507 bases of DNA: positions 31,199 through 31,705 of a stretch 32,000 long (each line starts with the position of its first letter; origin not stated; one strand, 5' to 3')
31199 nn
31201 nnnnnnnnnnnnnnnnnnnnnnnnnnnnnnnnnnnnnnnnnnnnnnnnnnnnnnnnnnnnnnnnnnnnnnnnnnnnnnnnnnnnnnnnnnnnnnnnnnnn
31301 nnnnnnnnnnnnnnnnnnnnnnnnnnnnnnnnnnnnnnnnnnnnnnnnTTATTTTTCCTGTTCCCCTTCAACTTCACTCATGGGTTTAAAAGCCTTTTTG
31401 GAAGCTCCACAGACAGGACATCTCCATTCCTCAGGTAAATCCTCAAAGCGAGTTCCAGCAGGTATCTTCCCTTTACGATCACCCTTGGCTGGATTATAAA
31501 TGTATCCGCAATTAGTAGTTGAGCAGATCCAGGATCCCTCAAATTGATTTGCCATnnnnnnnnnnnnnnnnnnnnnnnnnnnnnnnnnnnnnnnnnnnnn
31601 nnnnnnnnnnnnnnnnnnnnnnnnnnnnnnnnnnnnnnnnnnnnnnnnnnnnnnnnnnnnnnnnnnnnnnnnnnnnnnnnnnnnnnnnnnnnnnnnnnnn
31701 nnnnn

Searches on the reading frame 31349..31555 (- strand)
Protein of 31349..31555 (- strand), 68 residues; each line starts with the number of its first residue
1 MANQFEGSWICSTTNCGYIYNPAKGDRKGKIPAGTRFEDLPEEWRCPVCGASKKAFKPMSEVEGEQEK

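Call 43: find_encoding_contigs(protein=window:31349-31555:-, flank=10000, max_places=6)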
Protein window:31349-31555:- (68 aa): no gene with exactly this product is on record in the collection.
